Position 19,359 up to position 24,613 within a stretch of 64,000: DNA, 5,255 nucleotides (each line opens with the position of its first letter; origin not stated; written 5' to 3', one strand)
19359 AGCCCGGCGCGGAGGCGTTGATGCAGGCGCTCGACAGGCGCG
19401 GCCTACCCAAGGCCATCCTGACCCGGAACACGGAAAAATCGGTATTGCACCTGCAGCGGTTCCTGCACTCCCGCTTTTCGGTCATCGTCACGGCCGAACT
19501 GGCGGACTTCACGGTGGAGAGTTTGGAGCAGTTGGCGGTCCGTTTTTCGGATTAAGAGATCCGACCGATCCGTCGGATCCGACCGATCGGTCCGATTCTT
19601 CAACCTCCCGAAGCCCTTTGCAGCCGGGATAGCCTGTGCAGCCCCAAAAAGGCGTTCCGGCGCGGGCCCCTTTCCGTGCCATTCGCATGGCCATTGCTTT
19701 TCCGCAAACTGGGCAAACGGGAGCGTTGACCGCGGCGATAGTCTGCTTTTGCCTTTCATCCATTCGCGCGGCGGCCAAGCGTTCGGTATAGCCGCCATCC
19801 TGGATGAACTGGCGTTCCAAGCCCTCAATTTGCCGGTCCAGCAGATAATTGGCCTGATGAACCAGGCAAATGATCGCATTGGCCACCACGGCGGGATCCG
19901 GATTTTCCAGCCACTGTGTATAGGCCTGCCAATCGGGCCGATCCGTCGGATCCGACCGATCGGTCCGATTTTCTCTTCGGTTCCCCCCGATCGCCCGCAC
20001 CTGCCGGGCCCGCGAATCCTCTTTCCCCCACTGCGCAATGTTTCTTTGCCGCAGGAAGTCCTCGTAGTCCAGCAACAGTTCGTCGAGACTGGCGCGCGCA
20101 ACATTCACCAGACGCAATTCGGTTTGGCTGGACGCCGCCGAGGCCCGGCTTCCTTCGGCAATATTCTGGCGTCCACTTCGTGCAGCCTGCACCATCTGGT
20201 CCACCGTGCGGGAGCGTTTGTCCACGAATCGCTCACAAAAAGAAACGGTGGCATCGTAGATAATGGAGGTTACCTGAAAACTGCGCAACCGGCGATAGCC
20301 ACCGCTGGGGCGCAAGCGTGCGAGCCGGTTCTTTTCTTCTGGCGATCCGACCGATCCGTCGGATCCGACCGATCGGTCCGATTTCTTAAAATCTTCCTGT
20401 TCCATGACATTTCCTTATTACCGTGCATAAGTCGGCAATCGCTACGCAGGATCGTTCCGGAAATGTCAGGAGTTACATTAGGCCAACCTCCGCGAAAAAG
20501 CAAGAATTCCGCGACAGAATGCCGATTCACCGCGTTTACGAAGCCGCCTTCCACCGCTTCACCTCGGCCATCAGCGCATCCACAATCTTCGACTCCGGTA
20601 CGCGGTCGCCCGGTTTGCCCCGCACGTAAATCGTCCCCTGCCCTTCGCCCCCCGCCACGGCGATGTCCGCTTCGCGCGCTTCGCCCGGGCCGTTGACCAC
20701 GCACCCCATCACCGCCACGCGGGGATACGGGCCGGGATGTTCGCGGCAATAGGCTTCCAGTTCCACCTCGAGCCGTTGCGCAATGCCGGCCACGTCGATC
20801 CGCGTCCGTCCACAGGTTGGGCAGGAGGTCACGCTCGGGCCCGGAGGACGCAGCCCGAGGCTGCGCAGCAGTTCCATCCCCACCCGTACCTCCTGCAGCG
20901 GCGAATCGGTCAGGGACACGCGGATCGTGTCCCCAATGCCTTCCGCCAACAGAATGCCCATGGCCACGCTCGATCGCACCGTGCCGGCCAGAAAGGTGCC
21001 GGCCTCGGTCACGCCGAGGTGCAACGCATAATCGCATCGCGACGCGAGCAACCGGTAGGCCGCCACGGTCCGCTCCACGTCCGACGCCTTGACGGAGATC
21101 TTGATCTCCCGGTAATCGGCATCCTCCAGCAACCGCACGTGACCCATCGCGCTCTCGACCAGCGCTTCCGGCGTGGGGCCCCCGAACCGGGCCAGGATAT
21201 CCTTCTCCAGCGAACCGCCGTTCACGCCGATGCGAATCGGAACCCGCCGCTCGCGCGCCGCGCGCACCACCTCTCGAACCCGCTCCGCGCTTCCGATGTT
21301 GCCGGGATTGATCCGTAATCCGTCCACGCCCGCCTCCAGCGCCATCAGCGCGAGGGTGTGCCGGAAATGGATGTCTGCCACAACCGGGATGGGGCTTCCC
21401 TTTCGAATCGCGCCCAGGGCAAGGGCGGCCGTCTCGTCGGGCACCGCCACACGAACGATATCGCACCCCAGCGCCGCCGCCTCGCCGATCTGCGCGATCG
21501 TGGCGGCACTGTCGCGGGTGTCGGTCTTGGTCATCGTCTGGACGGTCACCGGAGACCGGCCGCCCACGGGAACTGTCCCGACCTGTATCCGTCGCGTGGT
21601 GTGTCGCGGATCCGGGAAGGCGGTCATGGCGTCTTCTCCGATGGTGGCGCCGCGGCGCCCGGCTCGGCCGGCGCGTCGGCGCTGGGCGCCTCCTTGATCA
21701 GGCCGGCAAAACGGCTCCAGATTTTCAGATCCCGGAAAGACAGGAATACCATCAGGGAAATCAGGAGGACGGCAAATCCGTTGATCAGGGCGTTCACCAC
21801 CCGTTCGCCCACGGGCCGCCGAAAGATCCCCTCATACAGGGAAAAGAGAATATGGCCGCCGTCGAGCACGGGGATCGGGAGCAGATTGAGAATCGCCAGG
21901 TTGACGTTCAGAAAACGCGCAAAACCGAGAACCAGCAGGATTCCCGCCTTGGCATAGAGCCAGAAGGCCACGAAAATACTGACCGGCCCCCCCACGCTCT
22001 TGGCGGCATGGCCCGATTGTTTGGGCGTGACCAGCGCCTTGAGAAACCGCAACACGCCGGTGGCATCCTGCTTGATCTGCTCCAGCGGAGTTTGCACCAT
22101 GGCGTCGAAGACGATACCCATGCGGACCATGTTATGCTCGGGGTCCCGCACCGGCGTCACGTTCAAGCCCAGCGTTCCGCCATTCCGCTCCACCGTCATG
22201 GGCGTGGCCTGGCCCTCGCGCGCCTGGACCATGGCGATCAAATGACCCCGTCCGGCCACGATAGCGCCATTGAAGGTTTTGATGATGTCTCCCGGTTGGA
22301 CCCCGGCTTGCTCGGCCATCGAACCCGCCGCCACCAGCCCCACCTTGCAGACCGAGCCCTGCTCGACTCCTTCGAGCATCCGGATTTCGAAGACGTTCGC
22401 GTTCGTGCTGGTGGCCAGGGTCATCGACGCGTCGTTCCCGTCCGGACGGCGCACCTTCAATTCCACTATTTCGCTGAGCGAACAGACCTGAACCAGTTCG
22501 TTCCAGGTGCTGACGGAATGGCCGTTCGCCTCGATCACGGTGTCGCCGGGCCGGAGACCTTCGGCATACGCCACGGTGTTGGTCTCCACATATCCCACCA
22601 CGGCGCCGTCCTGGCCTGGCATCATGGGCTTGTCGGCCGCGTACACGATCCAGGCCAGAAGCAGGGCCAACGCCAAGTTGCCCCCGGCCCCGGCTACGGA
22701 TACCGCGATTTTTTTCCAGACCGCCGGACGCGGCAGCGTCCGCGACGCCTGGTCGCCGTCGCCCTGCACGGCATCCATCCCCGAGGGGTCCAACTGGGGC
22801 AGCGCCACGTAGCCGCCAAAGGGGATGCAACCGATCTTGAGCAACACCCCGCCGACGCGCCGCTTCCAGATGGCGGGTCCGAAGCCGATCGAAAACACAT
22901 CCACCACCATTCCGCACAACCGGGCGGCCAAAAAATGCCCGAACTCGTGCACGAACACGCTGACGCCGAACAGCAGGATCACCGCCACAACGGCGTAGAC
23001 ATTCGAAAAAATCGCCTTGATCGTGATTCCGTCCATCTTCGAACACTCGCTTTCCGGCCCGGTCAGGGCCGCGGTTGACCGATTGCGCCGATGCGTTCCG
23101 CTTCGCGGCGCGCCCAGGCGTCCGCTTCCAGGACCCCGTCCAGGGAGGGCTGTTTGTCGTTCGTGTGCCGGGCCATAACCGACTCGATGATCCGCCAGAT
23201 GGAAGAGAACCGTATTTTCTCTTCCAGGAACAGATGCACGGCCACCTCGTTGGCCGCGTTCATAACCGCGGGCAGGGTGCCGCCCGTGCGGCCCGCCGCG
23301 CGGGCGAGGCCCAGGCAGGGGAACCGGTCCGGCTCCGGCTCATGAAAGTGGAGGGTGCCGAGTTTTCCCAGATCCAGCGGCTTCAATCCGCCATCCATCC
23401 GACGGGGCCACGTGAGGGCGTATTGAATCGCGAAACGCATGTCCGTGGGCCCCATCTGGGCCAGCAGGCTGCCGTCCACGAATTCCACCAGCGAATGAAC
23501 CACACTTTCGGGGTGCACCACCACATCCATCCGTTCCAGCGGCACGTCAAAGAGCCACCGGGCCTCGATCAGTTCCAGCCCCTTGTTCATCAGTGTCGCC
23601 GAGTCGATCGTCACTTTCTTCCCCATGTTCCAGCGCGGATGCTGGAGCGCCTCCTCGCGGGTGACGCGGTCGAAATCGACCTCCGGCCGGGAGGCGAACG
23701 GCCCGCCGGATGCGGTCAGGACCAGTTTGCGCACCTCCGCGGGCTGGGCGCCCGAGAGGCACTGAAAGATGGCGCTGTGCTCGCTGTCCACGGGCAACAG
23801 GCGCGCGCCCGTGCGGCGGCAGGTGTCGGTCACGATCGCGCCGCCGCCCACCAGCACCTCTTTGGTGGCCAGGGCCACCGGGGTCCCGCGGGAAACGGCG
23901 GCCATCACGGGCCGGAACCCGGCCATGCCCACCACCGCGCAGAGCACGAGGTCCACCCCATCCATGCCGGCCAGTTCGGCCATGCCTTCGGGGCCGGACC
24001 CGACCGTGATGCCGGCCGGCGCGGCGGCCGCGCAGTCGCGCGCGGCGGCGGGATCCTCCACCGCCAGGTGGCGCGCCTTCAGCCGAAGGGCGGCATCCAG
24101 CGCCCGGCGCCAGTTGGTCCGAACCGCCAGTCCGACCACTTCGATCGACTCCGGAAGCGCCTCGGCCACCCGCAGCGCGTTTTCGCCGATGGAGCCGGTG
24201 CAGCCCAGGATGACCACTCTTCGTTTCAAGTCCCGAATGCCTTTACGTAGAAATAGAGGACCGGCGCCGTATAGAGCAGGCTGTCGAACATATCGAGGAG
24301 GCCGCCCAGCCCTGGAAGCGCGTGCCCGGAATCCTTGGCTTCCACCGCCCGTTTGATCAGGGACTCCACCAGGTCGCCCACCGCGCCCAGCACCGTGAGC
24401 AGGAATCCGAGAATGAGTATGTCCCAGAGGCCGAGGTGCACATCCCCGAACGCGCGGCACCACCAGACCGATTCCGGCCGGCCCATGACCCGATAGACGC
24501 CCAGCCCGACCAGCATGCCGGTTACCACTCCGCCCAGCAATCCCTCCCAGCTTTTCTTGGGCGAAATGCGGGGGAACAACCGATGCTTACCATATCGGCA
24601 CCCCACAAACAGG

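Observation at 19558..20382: The same 39-nt GATC-rich DNA repeat is embedded three times in one gene and read in two reading frames (fourth copy at 9808)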

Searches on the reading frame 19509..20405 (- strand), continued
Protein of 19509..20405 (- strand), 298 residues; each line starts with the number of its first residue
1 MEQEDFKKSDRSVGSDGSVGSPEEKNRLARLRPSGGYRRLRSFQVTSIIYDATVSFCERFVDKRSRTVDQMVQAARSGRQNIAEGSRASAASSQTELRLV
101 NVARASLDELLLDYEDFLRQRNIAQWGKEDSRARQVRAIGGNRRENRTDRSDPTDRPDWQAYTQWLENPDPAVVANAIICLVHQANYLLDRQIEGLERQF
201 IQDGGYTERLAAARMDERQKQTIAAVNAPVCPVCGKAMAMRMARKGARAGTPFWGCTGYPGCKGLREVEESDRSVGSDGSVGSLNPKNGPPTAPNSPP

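Call 55: find_encoding_contigs(protein=window:19509-20405:-, flank=10000, max_places=3)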
Protein window:19509-20405:- (298 aa): no gene with exactly this product is on record in the collection.
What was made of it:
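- The window's protein is not on record in the assemblies searched, so no second assembly confirms site A (call 55).
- Tried and rejected: It is not on record (call 55).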

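Call 64: find_related_loci(query=A1, collection=viral_contigs, flank=6000)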
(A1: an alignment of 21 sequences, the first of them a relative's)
Query A1 (298 aa) in viral_contigs; peptide patterns used: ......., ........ (x = any residue, [..] = any of these).
54 stretches matched a pattern; 1 encode a relative of the query (tblastn E <= 1e-3); 1 distinct loci.
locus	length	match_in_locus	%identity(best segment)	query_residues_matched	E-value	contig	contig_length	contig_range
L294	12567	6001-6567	45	33-222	9e-45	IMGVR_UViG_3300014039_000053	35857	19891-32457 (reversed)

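Call 67: search_solved_structures(query=A1, max_evalue=0.01)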
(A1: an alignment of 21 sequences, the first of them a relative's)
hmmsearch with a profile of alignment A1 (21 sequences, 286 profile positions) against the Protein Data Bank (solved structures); distinct sequences matched with E-value up to 0.01: 2.
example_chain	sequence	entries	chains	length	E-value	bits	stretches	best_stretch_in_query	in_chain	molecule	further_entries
4cgy_A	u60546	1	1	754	0.00085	21.8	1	186-274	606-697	DNA TOPOISOMERASE 3-ALPHA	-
4cht_A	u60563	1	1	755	0.00085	21.8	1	186-274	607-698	DNA TOPOISOMERASE 3-ALPHA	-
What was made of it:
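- Tried and rejected: By sequence, only the zinc ribbon matches, to Topo III-alpha (call 67).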

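Call 75: predict_structure(alignment_id=A1)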
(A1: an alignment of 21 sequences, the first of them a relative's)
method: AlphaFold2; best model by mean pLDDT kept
length: 298 residues; sequences in the alignment: 21
mean_pLDDT: 72.8   pTM: 0.54
mean pLDDT of the five models: 72.8, 71.1, 70.9, 70.2, 69.6
residues with pLDDT >= 90: 92; 70-90: 99; 50-70: 35; < 50: 72
segments of 3 or more residues with pLDDT < 50: 1-35, 145-156, 274-298
pLDDT, mean of each block of 10 residues (from residue 1): 34 33 37 53 88 95 90 92 73 79 93 96 94 89 48 53 93 97 92 83 66 74 65 87 84 86 82 40 37 43
secondary structure, 60 per line:
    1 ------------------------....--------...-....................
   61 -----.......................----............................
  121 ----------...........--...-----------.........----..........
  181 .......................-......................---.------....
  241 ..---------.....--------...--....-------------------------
elements in order: H25-28 H41-60 H66-88 H93-120 H131-141 H158-166 H171-203 H205-226 E237-242 E252-256 E265-267 H270-273
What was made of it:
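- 20344..20382 (.): N-terminal nonamer array (39-mer). It starts 24 nt after the ATG of the 4HB gene and is read as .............. Predicted disordered: residues 1-35 have pLDDT < 50 (call 75).
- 19931..19969 (.): Internal (L1) nonamer array, in the loop between helix 3 and the suffix helices. It is read in frame 0 as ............. Residues 145-156 have pLDDT < 50 (call 75).
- Translated arrays are disordered. pLDDT is below 50 over residues 1-35, 145-156 and 274-298, which cover the three array-coded stretches (call 75). The segments are predicted disordered (call 75).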

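Call 78: fold_search(model_id=the predicted structure, library=pdb)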
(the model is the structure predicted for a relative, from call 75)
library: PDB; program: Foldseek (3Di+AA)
matches with E <= 10: 300; with E <= 0.001: 0
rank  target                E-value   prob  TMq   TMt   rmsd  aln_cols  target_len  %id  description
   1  2gsc_B                8.5e-02  1.00  0.29  0.69  10.5       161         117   19  Crystal Structure of the Conserved Hypothetical Cytosolic Protein Xcc0516 from Xanthomonas campestris (released 2006-10-03)
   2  2rld_C                2.6e-01  0.80  0.22  0.48   8.2       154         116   14  CRYSTAL STRUCTURE OF A PROTEIN WITH UNKNOWN FUNCTION FROM S23 RIBOSOMAL PROTEIN FAMILY (BT_0352) FROM BACTEROIDES THET (released 2007-10-30)
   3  8oyy_A                2.6e-01  0.41  0.19  0.23  15.0       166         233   11  De novo designed soluble GPCR-like fold GLF_32 (released 2023-10-18)
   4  3l8i_B                3.9e-01  0.30  0.19  0.26  12.8       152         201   12  Crystal structure of CCM3, a cerebral cavernous malformation protein critical for vascular integrity (released 2010-05-19)
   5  8oyy_B                4.1e-01  0.30  0.19  0.23  14.8       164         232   10  De novo designed soluble GPCR-like fold GLF_32 (released 2023-10-18)
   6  4pr9_F                4.3e-01  0.35  0.20  0.31  10.1       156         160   13  Human Vinculin (residues 891-1066) in complex with PIP (released 2014-12-10)
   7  2nrj                  5.3e-01  0.25  0.20  0.18  22.5       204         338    9  Crystal Structure of Hemolysin binding component from Bacillus cereus (released 2006-11-14)
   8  2rld_A                5.9e-01  0.54  0.20  0.46   8.3       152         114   13  CRYSTAL STRUCTURE OF A PROTEIN WITH UNKNOWN FUNCTION FROM S23 RIBOSOMAL PROTEIN FAMILY (BT_0352) FROM BACTEROIDES THET (released 2007-10-30)
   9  5l0g_C                7.2e-01  0.30  0.20  0.31  10.3       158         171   11  Human metavinculin MVt Q971R, R975D, T978R mutant (residues 959-1134) in complex with PIP2 (released 2016-08-31)
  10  1fio                  8.0e-01  0.10  0.14  0.20  14.3       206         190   14  CRYSTAL STRUCTURE OF YEAST T-SNARE PROTEIN SSO1 (released 2000-10-11)
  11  4m34_A                8.4e-01  0.18  0.15  0.27  16.2       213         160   14  Crystal structure of gated-pore mutant D138H of second DNA-Binding protein under starvation from Mycobacterium smegmat (released 2014-03-05)
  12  5l0c_B                8.8e-01  0.25  0.19  0.29  10.7       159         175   12  Human metavinculin (residues 959-1134) in complex with PIP2 (released 2016-08-31)
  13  3rqf_A                9.3e-01  0.30  0.21  0.29  12.4       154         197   12  Cerebral cavernous malformation 3 (CCM3) in complex with paxillin LD2 (released 2011-06-01)
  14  5nen_B                9.3e-01  0.14  0.18  0.22  31.0       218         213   13  Crystal structure of the soluble domain of LipC, a membrane fusion protein of a type I secretion system (released 2017-11-22)
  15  6z0c_C                1.0e+00  0.38  0.24  0.35  15.2       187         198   10  Structure of in silico modelled artificial Maquette-3 protein (released 2021-03-17)
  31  2rld_E                1.9e+00  0.51  0.24  0.59   6.7       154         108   15  CRYSTAL STRUCTURE OF A PROTEIN WITH UNKNOWN FUNCTION FROM S23 RIBOSOMAL PROTEIN FAMILY (BT_0352) FROM BACTEROIDES THET (released 2007-10-30)
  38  2rld_B                2.3e+00  0.57  0.27  0.62   6.7       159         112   16  CRYSTAL STRUCTURE OF A PROTEIN WITH UNKNOWN FUNCTION FROM S23 RIBOSOMAL PROTEIN FAMILY (BT_0352) FROM BACTEROIDES THET (released 2007-10-30)
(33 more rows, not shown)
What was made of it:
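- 19509..20405 (-): Gene for a four-helix-bundle + suffix domain + Topo-type zinc-ribbon protein (298 aa). The best Foldseek hits are 2gsc and 2rld (call 78).
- On Four-helix-bundle protein with suffix domain (TIGR02436 + TIGR04258): E-values are weak (0.085 and above) (calls 75, 78).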

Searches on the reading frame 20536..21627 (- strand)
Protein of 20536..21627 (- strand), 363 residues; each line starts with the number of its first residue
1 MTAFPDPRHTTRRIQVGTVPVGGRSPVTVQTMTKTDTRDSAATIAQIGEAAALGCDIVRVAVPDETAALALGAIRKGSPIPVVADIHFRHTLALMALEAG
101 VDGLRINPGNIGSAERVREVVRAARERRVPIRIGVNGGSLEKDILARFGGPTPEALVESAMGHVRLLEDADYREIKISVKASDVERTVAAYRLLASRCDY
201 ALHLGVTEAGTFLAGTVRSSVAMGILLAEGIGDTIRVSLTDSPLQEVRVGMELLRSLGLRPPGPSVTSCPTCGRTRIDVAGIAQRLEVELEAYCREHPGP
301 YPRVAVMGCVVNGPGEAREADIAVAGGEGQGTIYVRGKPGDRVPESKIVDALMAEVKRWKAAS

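Call 9: search_protein_families(library=pfam, proteins=[window:20536-21627:-], max_evalue=0.01)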
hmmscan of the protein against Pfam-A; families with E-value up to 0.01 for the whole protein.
window:20536-21627:- (363 aa): 2 families
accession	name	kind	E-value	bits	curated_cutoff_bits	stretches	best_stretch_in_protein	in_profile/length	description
PF04551.19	GcpE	-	1.9e-141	471.5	32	1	11-357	1-342/343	GcpE protein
PF13378.12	MR_MLE_C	-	0.00089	19.5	29.4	0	62-140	79-159/219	Enolase C-terminal domain-like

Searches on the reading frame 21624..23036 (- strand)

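Call 57: search_protein_families(library=pfam, proteins=[window:21624-23036:-], max_evalue=0.0001)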
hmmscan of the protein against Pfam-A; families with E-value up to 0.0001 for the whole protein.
window:21624-23036:- (470 aa): 4 families
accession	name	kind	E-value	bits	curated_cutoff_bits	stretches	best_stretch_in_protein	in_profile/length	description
PF02163.28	Peptidase_M50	-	4.3e-52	177.1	27.2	1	19-427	2-220/221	Peptidase family M50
PF17820.7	PDZ_6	-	1e-17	64.1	27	2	233-284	3-54/54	PDZ domain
PF13180.12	PDZ_2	-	1.1e-10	42.1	27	0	234-293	18-78/80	PDZ domain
PF00595.29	PDZ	-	1.3e-10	41.9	23.2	1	142-190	24-72/81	PDZ domain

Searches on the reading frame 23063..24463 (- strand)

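Call 57: search_protein_families(library=pfam, proteins=[window:23063-24463:-], max_evalue=0.0001)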
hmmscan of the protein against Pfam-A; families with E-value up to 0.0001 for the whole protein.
window:23063-24463:- (466 aa): 3 families
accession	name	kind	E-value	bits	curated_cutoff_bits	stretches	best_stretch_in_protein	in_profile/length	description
PF13288.12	DXPR_C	-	1.9e-42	144.6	27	1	337-453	1-114/115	DXP reductoisomerase C-terminal domain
PF08436.17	DXP_redisom_C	-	1.5e-38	131.2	26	1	222-305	1-84/84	1-deoxy-D-xylulose 5-phosphate reductoisomerase C-terminal domain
PF02670.22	DXP_reductoisom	-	3.2e-28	99.4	21.7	1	83-208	1-129/129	1-deoxy-D-xylulose 5-phosphate reductoisomerase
